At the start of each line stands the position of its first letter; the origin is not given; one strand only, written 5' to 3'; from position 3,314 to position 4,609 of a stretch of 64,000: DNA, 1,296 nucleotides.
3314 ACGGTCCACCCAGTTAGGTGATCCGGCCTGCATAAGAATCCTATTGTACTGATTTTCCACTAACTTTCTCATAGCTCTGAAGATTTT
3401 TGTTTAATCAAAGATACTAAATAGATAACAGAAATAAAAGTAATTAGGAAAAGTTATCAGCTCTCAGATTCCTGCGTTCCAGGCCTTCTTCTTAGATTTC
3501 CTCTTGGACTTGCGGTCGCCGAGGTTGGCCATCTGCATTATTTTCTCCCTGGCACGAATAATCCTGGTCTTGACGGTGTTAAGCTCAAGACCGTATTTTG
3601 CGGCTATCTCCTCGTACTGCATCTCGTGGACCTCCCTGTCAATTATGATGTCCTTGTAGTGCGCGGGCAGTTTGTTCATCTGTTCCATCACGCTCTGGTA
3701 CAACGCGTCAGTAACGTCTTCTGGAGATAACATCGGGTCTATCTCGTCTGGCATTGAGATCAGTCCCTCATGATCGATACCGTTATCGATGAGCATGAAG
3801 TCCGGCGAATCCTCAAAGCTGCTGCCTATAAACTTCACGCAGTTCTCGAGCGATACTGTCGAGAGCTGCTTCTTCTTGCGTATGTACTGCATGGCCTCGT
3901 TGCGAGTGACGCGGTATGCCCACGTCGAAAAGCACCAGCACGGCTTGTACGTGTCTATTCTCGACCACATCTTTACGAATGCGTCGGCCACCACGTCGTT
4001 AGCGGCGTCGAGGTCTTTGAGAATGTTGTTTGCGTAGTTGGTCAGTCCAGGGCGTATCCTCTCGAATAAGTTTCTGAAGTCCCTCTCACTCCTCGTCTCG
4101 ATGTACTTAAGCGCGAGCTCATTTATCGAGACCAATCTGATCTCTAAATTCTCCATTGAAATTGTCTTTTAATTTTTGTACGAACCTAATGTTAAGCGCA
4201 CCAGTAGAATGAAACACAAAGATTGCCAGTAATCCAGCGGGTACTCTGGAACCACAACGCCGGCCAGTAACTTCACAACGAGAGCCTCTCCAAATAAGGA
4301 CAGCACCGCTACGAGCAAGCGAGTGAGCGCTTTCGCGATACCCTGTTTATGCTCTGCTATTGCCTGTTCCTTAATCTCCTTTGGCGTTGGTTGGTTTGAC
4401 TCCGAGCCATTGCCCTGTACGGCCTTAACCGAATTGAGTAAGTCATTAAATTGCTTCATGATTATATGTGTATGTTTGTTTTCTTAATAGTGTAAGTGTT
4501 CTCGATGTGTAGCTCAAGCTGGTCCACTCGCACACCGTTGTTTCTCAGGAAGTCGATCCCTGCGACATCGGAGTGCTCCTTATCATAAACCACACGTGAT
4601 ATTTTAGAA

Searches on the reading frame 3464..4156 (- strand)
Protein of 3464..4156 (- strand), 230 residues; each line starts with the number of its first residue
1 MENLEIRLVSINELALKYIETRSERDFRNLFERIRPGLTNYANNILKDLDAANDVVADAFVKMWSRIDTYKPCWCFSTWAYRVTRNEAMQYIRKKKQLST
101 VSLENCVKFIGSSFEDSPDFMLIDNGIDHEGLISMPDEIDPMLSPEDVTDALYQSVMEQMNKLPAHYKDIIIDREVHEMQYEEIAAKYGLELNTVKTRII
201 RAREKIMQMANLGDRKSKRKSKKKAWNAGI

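Call 4: search_protein_families(library=pfam, proteins=[window:3464-4156:-], max_evalue=1)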
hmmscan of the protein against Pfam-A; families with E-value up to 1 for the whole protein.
window:3464-4156:- (230 aa): 6 families
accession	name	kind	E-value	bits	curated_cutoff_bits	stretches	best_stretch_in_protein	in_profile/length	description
PF04542.20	Sigma70_r2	-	1.2e-13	51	24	1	30-96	1-69/71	Sigma-70 region 2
PF08281.18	Sigma70_r4_2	-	5.7e-11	42.3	25.7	1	154-206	2-54/54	Sigma-70, region 4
PF04545.22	Sigma70_r4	-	3.8e-06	26.8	24.1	1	160-206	2-48/50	Sigma-70, region 4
PF22745.1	Nlig-Ia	-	0.0033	18.5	27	1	148-210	28-89/92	DNA ligase-like, N-terminal NAD+-binding domain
PF06530.18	Phage_antitermQ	-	0.071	13.5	26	1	153-209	53-109/118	Phage antitermination protein Q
PF23312.1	UBA_SIK3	-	0.21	12.1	27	1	155-190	2-36/40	Protein kinase SIK3 UBA domain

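Call 5: search_protein_families(library=ncbifam, proteins=[window:3464-4156:-], max_evalue=1)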
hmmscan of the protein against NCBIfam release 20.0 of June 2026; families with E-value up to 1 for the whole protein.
window:3464-4156:- (230 aa): 88 families (the best 25 are shown)
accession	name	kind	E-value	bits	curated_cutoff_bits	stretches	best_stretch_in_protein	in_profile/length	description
TIGR02937.1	sigma70-ECF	superfamily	3.5e-24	85.3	42.9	1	26-208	2-163/165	sigma-70 family RNA polymerase sigma factor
NF058625.1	sigma_PG0214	equivalog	4.1e-24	85.2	130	2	24-100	3-79/170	GFO_1088 family ECF-type sigma factor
TIGR02985.1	Sig70_bacteroi1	subfamily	1.3e-23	84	126.4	1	26-206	2-158/162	RNA polymerase sigma-70 factor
NF007223.0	PRK09641.1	equivalog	4.6e-22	78.8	209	2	17-97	10-90/187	RNA polymerase sigma factor SigW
NF008888.0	PRK11922.1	equivalog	1.3e-21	77.3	204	1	19-206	24-192/231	RNA polymerase sigma factor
TIGR02950.1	SigM_subfam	subfamily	1.9e-20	73.3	147.95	2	139-209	85-157/159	RNA polymerase sigma factor, SigM family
TIGR02948.1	SigW_bacill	equivalog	2.4e-18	66.9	243.1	1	16-207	9-181/187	RNA polymerase sigma factor SigW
NF009166.1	PRK12513.1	equivalog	2.9e-18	66.3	206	1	14-208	12-184/193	RNA polymerase sigma factor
TIGR02989.1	Sig-70_gvs1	subfamily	2.3e-17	63.3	124.55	2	26-101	2-77/158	RNA polymerase sigma-70 factor, Rhodopirellula/Verrucomicrobium family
TIGR02983.1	SigE-fam_strep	subfamily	2e-16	60.3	141.55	2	23-101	4-81/162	SigE family RNA polymerase sigma factor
TIGR02939.1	RpoE_Sigma70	equivalog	5.2e-16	59.2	236.15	1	30-208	25-184/190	RNA polymerase sigma factor RpoE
NF004113.0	PRK05602.1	equivalog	8.4e-16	58.2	208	1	16-100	36-121/211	RNA polymerase sigma factor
NF007215.0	PRK09637.1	equivalog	1e-15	58.2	212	2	146-209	90-153/181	RNA polymerase sigma factor SigZ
NF009171.0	PRK12518.1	equivalog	1.1e-15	57.9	208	2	21-124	23-125/191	RNA polymerase sigma factor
NF053879.1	RNAPolSigSigVBac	equivalog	1.6e-15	57.2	190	2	44-119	23-97/160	RNA polymerase sigma factor SigV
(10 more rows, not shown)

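Call 6: search_protein_families(library=phrogs, proteins=[window:3464-4156:-], max_evalue=0.01)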
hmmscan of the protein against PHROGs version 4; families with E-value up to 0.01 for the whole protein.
window:3464-4156:- (230 aa): 7 families
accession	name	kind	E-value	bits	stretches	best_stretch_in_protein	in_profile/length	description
phrog_1740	-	transcription regulation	8.6e-24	84.9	1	17-208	48-214/567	RNA polymerase sigma factor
phrog_351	-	transcription regulation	5.6e-05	22.9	1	74-223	557-740/928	RNA polymerase sigma factor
phrog_1190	-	transcription regulation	0.00032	21.5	1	145-210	94-159/167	RNA polymerase sigma factor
phrog_36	-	transcription regulation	0.00085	20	1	157-216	134-193/220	transcriptional regulator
phrog_6081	-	unknown function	0.0031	18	0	159-199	49-89/169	-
phrog_509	-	head and packaging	0.0036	17.9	1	171-225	14-69/238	terminase small subunit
phrog_11138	-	unknown function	0.0044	18.3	1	97-208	46-137/142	-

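Call 8: search_dna_similar(query=window:3464-4156:-, collection=phages, mode=protein, max_rows=30)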
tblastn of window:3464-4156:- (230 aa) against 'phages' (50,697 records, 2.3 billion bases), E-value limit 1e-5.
Records with a match: 7; places in all: 7; records where one place covers at least 80% of the query: 3.
Best place of each record, by identity: <60% 7.
By first word of the organism name: Bacteriophage 3; uncultured 2; Salmonella 1; Microcystis 1.
By host as written in the record: - 5; Salmonella enterica subsp. enterica serovar Kentucky 1; Microcystis sp. SG03 1.
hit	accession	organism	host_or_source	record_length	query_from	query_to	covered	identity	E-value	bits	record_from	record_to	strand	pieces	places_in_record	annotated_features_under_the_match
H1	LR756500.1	uncultured phage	metagenomic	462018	1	191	83%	29.9%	1e-11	69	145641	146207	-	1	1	record has no annotation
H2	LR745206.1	uncultured phage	metagenomic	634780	17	203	81%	28.7%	9e-7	55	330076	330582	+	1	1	record has no annotation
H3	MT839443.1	Bacteriophage sp.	human fecal samples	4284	27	212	81%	26.3%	3e-8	59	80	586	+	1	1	record has no annotation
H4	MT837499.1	Bacteriophage sp.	human fecal samples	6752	64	209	63%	30.8%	1e-6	54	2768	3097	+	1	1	record has no annotation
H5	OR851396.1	Salmonella phage S.Kent 1-2-1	Salmonella enterica subsp. enterica ...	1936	62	206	63%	29.7%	2e-6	53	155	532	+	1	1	record has no annotation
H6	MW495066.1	Microcystis phage MaAM05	Microcystis sp. SG03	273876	62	209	64%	28.2%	1e-6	54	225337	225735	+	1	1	sigE: ECF RNA polymerase sigma factor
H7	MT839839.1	Bacteriophage sp.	human fecal samples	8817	63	203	61%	27.8%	2e-9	62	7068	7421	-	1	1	record has no annotation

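Call 15: find_homologous_proteins(query=window:3464-4156:-)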
Query window:3464-4156:- (230 aa): 51 proteins with E <= 0.001 among 193 candidates.
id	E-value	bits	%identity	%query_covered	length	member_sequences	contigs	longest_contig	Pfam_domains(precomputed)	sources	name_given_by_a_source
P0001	1.1e-149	514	100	100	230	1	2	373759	PF04545.23,PF04542.21,PF08281.19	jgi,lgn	jgi:RNA polymerase sigma-70 factor (ECF subfamily)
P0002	1.1e-139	481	97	97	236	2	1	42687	PF04545.23,PF04542.21,PF08281.19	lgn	-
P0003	5.1e-117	407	83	93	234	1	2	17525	PF04545.23,PF04542.21,PF08281.19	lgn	-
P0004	4.3e-102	359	75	89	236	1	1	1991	PF04545.23,PF04542.21,PF08281.19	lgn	-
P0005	8.3e-99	348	75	90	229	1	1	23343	PF04545.23,PF04542.21,PF08281.19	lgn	-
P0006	4.6e-97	342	75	93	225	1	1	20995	PF04542.21,PF08281.19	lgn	-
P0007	4.1e-81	290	62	91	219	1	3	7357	PF04542.21,PF08281.19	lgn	-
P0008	4.8e-49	185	45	87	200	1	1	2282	PF04545.23,PF04542.21,PF08281.19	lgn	-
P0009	7.5e-49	184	45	87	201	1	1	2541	PF04545.23,PF04542.21,PF08281.19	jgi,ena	-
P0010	1.5e-48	184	46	87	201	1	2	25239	PF04545.23,PF04542.21,PF08281.19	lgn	-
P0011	3.2e-48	182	46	87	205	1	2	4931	PF04545.23,PF04542.21,PF08281.19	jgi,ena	-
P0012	4.7e-48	182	48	87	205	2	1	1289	PF04545.23,PF04542.21,PF08281.19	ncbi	-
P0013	5.8e-48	182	47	89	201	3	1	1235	PF04545.23,PF04542.21,PF08281.19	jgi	jgi:RNA polymerase sigma-70 factor (ECF subfamily)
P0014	7.9e-48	181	50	87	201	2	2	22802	PF04545.23,PF04542.21,PF08281.19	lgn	-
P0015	4.2e-47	179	47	89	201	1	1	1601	PF04545.23,PF04542.21,PF08281.19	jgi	jgi:RNA polymerase sigma factor (sigma-70 family)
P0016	1.2e-44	171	47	83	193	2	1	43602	PF04545.23,PF04542.21,PF08281.19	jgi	jgi:RNA polymerase sigma-70 factor, ECF subfamily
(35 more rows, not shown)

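Call 17: find_encoding_contigs(protein=P0016, flank=10000, max_places=3)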
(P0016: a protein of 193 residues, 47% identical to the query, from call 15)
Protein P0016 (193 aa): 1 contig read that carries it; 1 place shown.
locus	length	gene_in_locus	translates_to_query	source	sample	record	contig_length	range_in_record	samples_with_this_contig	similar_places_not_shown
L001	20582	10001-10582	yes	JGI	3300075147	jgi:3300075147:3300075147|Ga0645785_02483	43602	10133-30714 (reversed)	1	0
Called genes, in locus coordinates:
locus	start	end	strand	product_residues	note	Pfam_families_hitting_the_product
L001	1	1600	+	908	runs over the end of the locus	PF17482:Phage_sheath_1C (weak)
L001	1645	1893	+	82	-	-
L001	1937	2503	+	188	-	-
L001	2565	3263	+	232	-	PF01510:Amidase_2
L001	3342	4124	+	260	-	-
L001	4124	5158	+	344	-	-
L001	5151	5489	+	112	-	-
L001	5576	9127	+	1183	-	-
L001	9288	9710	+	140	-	PF00383:dCMP_cyt_deam_1, PF14437:MafB19-deam, PF14439:Bd3614-deam (weak)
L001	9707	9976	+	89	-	-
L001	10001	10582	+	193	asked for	PF04542:Sigma70_r2, PF08281:Sigma70_r4_2, PF04545:Sigma70_r4 (weak)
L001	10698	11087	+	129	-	-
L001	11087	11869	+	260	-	PF12705:PDDEXK_1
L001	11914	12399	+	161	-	-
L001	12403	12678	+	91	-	-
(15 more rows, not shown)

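Call 19: find_related_loci(query=window:3464-4156:-, collection=viral_contigs, flank=10000)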
Query window:3464-4156:- (230 aa) in viral_contigs; peptide patterns used: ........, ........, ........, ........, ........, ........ (x = any residue, [..] = any of these).
10 stretches matched a pattern, but none encodes a relative of the query by tblastn (E <= 1e-3).

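Call 24: find_related_loci(query=A1, collection=viral_contigs, flank=10000)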
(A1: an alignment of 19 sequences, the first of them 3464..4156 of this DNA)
Query A1 (230 aa) in viral_contigs; peptide patterns used: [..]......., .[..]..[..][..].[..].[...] (x = any residue, [..] = any of these).
310 stretches matched a pattern; 270 encode a relative of the query (tblastn E <= 1e-3); the best 80 are kept; 80 distinct loci.
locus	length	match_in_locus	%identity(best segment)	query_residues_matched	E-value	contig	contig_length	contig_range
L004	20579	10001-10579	49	11-210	4e-53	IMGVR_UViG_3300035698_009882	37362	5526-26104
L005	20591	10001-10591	42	6-208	7e-48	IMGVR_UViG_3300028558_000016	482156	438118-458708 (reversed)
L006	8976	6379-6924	40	10-197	2e-37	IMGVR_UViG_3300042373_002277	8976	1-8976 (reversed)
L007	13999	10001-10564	37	9-206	3e-37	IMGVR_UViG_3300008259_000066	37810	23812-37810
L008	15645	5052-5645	37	10-217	2e-37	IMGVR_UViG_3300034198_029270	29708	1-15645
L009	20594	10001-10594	37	10-217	2e-37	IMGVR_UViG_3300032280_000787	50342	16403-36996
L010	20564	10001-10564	37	9-206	3e-37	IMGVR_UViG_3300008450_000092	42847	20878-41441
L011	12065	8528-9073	40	10-197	2e-37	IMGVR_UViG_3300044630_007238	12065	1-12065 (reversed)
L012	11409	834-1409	40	10-209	3e-37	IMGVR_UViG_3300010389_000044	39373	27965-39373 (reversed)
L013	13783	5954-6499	40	10-197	2e-37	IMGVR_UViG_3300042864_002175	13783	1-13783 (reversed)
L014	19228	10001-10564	37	9-206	3e-37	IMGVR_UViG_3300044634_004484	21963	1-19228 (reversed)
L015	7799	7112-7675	37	9-206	3e-37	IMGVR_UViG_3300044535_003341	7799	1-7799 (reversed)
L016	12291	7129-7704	38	10-209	5e-37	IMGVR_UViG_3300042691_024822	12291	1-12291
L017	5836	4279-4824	39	10-197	1e-36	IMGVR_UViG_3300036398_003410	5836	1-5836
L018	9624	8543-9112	39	11-209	1e-36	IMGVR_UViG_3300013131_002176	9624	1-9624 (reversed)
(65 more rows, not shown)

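Call 55: search_solved_structures(query=A1, max_evalue=0.001)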
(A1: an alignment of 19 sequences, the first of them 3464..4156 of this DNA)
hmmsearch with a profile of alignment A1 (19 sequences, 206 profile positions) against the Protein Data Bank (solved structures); distinct sequences matched with E-value up to 0.001: 19.
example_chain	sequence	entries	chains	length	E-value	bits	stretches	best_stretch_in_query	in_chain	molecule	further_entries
5wuq_A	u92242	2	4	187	5.1e-22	81.9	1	13-197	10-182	ECF RNA polymerase sigma factor SigW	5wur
1or7_A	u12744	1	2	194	5.3e-18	68.8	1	14-199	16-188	RNA polymerase sigma-E factor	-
6jbq_F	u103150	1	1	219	7.3e-18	68.3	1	12-199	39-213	ECF RNA polymerase sigma-E factor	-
6in7_B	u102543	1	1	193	5.3e-17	65.5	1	15-198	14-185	RNA polymerase sigma-H factor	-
8z6g_B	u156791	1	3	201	5.7e-17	65.4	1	15-198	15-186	RNA polymerase sigma factor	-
7qh5_A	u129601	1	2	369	1e-12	51.5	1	14-193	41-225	RNA polymerase sigma factor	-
5uxx_A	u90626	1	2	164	3e-12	50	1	21-94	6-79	RNA polymerase sigma factor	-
9m9d_F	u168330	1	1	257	1.9e-09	40.8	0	147-195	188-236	ECF RNA polymerase sigma factor SigE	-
9m9e_F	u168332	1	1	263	2.1e-09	40.7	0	147-195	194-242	ECF RNA polymerase sigma factor SigE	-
2h27_A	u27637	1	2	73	2.1e-09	40.7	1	140-199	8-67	RNA polymerase Sigma E factor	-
9m98_F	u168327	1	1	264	2.1e-09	40.7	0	147-195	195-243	ECF RNA polymerase sigma factor SigE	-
4cxf_A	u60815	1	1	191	6.3e-09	39.1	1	20-199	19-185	RNA POLYMERASE SIGMA FACTOR CNRH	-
5or5_A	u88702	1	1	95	1.5e-08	37.9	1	12-92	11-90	ECF RNA polymerase sigma-E factor,ECF RNA polymerase sigma factor SigW,ECF RNA polymerase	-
2q1z_A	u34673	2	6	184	3.9e-08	36.6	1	16-93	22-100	RpoE, ECF SigE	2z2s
5zx2_F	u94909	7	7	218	1.6e-07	34.5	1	39-195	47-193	ECF RNA polymerase sigma factor SigH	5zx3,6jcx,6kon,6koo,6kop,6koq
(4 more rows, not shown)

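Call 57: search_solved_structures(query=window:3464-4156:-, max_evalue=1e-8, show_alignments=2)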
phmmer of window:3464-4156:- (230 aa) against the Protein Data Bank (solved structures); distinct sequences matched with E-value up to 1e-8: 6.
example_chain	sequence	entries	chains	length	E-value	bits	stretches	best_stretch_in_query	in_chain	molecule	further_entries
5wuq_A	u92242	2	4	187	4.6e-13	52.7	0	19-97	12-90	ECF RNA polymerase sigma factor SigW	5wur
1or7_A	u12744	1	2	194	1.8e-11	47.6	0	19-93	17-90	RNA polymerase sigma-E factor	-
6jbq_F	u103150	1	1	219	2.7e-11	46.9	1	20-206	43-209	ECF RNA polymerase sigma-E factor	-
5uxx_A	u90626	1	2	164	1.7e-10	44.3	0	25-96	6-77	RNA polymerase sigma factor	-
6in7_B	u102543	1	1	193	3.2e-09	40.2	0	34-93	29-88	RNA polymerase sigma-H factor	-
8z6g_B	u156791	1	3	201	3.5e-09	40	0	35-207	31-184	RNA polymerase sigma factor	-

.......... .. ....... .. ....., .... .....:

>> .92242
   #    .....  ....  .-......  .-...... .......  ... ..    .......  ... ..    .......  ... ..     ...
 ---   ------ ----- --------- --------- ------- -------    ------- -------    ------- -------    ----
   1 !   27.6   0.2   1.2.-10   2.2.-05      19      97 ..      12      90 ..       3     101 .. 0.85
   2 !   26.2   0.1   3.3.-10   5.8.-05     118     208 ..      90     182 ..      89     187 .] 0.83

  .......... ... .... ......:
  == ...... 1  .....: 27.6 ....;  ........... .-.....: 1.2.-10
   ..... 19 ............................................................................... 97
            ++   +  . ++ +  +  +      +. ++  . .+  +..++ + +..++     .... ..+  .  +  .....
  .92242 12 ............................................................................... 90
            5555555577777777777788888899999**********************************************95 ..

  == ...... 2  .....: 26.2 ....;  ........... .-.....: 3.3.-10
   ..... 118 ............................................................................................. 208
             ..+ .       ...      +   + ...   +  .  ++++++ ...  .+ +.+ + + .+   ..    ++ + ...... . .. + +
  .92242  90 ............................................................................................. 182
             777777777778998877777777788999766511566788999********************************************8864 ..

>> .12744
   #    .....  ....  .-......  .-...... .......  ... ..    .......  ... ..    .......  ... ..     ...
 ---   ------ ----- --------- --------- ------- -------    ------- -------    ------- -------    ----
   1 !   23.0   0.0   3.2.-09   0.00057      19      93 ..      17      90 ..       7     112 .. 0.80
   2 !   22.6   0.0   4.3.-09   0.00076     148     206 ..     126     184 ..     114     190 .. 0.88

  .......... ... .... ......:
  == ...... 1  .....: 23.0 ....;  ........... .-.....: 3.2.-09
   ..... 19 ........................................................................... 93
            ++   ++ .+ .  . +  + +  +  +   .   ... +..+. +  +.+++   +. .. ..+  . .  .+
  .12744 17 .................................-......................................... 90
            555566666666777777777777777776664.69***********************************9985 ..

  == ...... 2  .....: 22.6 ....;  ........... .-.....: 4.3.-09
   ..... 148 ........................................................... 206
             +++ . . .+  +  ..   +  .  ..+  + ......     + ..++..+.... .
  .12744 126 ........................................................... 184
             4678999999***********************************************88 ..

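Call 86: search_protein_families(library=padloc, proteins=[window:3464-4156:-], max_evalue=0.01)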
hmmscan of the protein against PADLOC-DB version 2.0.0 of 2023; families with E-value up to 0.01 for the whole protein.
window:3464-4156:- (230 aa): 0 families

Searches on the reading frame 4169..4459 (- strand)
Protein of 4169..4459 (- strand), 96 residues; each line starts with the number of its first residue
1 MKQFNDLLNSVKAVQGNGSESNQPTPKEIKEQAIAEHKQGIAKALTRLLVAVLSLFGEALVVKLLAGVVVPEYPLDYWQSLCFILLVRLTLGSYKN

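Call 4: search_protein_families(library=pfam, proteins=[window:4169-4459:-], max_evalue=1)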
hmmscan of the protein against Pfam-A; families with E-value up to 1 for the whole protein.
window:4169-4459:- (96 aa): 1 family
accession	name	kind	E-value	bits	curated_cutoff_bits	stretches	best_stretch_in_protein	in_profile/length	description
PF09105.16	SelB-wing_1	-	0.17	12.1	25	1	25-42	2-19/59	Elongation factor SelB, winged helix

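Call 6: search_protein_families(library=phrogs, proteins=[window:4169-4459:-], max_evalue=0.01)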
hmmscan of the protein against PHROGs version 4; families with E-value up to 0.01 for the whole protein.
window:4169-4459:- (96 aa): 0 families

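Call 86: search_protein_families(library=padloc, proteins=[window:4169-4459:-], max_evalue=0.01)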
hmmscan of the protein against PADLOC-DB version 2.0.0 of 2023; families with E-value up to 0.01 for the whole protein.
window:4169-4459:- (96 aa): 0 families
